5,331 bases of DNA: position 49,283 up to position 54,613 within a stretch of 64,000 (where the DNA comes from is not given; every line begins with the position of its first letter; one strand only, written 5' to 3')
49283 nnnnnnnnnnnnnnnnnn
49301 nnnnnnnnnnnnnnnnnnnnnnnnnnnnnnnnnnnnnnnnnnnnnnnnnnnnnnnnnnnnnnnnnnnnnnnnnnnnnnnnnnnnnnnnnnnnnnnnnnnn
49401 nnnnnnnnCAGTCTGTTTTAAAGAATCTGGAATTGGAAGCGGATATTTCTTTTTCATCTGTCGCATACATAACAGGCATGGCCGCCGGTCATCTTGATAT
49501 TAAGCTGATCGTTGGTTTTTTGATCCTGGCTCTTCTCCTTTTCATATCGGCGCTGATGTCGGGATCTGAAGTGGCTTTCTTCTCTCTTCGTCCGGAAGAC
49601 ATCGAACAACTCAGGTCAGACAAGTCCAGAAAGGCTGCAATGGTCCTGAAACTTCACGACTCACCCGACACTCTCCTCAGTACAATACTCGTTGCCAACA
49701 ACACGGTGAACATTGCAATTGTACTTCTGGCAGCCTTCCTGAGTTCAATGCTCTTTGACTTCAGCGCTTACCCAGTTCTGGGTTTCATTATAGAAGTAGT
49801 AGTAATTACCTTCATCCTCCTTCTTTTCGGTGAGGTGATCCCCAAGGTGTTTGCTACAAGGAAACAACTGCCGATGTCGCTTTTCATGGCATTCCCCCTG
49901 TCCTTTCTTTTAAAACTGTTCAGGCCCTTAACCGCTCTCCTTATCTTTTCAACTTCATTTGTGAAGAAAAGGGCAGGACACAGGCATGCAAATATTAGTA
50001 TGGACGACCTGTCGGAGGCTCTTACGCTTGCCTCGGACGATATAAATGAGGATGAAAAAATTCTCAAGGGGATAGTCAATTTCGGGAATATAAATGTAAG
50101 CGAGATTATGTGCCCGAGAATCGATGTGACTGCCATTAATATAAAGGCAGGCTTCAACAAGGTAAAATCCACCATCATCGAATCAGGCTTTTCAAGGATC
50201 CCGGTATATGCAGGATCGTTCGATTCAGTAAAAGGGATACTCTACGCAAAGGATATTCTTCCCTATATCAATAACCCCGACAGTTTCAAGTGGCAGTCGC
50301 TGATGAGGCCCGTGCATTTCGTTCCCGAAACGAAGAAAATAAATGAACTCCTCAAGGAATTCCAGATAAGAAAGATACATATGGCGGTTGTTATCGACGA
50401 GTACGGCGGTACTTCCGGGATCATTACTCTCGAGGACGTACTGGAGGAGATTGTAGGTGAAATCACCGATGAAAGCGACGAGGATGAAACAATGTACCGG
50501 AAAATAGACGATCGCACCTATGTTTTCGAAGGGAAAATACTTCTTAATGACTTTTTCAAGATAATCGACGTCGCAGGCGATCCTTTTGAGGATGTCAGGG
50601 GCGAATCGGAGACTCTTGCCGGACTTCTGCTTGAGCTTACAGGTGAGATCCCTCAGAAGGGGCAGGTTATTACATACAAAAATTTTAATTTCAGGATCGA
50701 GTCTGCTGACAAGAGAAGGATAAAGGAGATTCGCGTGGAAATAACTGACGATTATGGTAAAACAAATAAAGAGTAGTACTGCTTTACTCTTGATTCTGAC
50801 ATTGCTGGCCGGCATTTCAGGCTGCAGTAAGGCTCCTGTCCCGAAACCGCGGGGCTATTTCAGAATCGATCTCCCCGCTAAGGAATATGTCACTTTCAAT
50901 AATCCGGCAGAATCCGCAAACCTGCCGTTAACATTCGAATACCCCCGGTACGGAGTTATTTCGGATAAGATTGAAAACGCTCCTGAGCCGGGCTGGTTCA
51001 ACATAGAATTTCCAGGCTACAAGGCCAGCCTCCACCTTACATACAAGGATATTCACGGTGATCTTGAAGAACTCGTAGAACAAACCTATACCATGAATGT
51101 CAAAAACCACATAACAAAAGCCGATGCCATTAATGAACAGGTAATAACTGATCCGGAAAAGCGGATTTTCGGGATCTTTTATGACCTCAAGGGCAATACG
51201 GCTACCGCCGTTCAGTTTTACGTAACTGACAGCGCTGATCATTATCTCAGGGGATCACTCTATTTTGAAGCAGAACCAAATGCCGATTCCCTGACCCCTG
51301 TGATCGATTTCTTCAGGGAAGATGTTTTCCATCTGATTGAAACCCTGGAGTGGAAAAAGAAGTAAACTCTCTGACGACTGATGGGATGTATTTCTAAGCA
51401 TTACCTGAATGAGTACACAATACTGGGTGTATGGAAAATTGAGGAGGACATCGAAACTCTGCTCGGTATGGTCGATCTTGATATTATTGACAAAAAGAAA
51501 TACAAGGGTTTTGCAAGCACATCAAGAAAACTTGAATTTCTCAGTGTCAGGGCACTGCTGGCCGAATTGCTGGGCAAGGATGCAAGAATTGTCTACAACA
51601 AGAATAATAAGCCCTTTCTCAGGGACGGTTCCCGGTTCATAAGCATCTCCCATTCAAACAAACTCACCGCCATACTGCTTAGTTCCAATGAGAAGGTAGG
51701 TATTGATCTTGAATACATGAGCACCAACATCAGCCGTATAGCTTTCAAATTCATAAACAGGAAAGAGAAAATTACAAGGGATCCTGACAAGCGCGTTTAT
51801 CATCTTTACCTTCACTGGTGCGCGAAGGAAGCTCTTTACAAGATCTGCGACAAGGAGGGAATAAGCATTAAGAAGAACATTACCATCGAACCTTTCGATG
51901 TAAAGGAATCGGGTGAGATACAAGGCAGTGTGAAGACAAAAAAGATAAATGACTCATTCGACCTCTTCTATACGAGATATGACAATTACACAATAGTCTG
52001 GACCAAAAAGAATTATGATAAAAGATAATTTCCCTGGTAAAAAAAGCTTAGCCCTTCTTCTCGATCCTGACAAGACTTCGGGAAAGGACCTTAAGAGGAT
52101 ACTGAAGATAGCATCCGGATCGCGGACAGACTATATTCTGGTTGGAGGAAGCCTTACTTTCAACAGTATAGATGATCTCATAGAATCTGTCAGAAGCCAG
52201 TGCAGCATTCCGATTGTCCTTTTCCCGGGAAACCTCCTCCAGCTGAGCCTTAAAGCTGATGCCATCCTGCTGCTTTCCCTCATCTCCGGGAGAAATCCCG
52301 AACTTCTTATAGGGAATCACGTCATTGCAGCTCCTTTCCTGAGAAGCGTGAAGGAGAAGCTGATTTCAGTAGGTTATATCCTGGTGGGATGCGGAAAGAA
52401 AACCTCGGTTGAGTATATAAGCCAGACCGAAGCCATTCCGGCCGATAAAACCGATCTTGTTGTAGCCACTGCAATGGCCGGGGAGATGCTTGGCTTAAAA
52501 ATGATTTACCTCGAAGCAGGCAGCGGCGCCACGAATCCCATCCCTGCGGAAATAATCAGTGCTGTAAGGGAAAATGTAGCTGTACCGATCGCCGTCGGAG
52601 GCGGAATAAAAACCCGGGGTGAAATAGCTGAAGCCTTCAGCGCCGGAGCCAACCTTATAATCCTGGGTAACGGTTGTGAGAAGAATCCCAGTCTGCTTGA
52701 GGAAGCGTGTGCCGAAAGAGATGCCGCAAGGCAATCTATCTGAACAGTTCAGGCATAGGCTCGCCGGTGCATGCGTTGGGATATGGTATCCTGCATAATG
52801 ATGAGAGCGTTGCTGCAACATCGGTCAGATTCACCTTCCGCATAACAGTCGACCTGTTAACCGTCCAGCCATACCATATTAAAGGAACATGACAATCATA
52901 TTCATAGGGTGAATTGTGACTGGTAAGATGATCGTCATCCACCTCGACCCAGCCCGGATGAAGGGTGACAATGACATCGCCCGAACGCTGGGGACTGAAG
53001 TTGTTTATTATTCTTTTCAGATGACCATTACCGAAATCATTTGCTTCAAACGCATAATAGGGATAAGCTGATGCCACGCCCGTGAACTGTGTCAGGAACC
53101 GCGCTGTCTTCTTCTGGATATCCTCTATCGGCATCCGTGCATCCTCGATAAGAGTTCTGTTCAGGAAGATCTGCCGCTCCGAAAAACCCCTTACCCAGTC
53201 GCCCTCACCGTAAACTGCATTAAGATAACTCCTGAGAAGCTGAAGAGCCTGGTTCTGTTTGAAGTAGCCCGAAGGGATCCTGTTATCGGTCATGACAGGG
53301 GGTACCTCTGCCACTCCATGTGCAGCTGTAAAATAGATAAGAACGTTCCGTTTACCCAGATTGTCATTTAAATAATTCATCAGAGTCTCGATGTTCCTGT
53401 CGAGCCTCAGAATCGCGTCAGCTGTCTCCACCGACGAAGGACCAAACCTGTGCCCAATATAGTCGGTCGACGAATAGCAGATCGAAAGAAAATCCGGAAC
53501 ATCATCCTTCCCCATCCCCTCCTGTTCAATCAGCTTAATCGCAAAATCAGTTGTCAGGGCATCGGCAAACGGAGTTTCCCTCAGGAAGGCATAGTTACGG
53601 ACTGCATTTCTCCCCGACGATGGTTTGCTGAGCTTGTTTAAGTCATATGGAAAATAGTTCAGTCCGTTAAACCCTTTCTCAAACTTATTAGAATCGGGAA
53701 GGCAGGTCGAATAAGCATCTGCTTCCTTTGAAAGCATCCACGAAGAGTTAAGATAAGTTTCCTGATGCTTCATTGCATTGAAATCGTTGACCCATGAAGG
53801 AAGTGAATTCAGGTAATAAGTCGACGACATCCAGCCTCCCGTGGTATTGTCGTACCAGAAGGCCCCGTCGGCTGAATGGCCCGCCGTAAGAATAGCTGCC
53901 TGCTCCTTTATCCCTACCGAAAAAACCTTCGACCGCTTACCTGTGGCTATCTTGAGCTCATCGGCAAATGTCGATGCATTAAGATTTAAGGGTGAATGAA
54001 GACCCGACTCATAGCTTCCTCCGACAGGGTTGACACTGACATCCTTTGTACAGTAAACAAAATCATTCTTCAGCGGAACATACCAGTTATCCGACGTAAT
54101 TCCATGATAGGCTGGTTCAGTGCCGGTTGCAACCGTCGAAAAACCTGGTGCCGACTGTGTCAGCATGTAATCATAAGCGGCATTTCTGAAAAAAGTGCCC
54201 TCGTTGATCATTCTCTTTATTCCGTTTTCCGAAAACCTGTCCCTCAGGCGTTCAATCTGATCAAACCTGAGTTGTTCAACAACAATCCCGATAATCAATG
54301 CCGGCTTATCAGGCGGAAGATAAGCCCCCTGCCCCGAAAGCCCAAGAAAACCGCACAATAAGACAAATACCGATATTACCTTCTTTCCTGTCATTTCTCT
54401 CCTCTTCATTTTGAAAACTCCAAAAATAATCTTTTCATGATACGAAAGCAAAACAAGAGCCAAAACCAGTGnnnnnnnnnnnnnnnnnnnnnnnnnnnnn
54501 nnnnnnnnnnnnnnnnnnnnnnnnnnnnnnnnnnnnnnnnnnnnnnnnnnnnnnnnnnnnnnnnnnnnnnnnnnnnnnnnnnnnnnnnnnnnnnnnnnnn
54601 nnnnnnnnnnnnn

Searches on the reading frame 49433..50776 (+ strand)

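Call 66: search_protein_families(library=pfam, max_evalue=0.00001, proteins=[window:49433-50776:+])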
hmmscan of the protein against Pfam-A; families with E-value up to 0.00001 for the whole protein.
window:49433-50776:+ (447 aa): 3 families
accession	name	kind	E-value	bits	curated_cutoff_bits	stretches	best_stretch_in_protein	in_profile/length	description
PF01595.25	CNNM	-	9.5e-40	136.6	28.4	1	30-202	1-173/181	Cyclin M transmembrane N-terminal domain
PF03471.22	CorC_HlyC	-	6.9e-18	64.9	27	1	357-437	2-79/81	Transporter associated domain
PF00571.33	CBS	-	2.5e-13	50.6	24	1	291-341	6-56/57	CBS domain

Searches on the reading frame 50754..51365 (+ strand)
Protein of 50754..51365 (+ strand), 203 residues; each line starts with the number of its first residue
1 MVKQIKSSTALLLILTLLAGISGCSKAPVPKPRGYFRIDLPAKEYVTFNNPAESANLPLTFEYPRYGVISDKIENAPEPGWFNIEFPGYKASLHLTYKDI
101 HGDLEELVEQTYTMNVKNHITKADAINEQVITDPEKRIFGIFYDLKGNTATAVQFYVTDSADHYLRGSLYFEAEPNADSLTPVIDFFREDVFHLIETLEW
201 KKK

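Call 66: search_protein_families(library=pfam, max_evalue=0.00001, proteins=[window:50754-51365:+])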
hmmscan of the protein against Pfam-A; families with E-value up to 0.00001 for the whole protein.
window:50754-51365:+ (203 aa): 1 family
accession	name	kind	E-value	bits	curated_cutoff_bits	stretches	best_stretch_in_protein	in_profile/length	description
PF25593.1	GldD_lipo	-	6.9e-60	202.3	27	1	26-200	2-170/170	Gliding motility lipoprotein GldD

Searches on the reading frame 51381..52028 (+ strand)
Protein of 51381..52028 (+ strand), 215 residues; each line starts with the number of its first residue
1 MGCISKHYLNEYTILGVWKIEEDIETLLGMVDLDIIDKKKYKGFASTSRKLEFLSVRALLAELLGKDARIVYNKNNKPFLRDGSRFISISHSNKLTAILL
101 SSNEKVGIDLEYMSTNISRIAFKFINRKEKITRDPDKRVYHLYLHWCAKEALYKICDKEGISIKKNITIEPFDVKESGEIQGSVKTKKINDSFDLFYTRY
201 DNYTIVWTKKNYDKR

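Call 66: search_protein_families(library=pfam, max_evalue=0.00001, proteins=[window:51381-52028:+])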
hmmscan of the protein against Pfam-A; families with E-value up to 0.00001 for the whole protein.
window:51381-52028:+ (215 aa): 1 family
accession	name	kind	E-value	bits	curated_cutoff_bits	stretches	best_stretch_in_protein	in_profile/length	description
PF01648.25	ACPS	-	2e-08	34.7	25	1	106-188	2-90/111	4'-phosphopantetheinyl transferase superfamily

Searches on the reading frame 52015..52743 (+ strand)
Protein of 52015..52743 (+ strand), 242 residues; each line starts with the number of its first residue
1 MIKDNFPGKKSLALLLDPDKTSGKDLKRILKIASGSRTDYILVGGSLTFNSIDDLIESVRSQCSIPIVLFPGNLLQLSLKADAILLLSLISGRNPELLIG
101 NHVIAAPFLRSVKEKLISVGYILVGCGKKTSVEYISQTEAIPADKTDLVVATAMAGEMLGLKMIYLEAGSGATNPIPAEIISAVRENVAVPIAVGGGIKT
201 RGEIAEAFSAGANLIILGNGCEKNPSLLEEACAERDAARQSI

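Call 66: search_protein_families(library=pfam, max_evalue=0.00001, proteins=[window:52015-52743:+])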
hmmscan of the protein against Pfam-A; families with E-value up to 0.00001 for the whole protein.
window:52015-52743:+ (242 aa): 2 families
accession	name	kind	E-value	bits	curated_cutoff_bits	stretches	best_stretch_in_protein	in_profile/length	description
PF01884.23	PcrB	-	5.6e-34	118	23.9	1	14-225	10-215/226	PcrB family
PF00977.27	His_biosynth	-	5.5e-10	39.5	23.6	1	170-234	54-118/228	Histidine biosynthesis protein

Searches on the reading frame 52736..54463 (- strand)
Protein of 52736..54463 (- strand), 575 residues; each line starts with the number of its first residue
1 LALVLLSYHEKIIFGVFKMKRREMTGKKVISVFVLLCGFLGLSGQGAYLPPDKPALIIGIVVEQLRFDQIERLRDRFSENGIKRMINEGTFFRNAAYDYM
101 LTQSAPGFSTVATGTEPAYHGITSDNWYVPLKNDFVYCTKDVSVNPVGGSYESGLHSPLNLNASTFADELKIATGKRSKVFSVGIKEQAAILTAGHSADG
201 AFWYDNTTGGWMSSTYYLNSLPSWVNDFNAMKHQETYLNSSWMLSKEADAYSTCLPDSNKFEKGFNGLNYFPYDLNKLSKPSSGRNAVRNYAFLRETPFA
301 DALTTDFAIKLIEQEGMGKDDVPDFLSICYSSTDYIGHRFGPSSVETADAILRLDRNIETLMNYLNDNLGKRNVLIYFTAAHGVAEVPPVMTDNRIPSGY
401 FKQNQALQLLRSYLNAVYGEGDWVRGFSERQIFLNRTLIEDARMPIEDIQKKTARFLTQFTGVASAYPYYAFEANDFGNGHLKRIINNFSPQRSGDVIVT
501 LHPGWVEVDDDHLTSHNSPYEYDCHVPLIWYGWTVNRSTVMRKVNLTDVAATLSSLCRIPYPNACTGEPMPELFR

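Call 66: search_protein_families(library=pfam, max_evalue=0.00001, proteins=[window:52736-54463:-])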
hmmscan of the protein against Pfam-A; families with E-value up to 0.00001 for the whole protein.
window:52736-54463:- (575 aa): 1 family
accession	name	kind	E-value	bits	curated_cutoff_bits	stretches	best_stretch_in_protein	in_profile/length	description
PF01663.27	Phosphodiest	-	2.5e-36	126.4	23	1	58-514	2-330/342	Type I phosphodiesterase / nucleotide pyrophosphatase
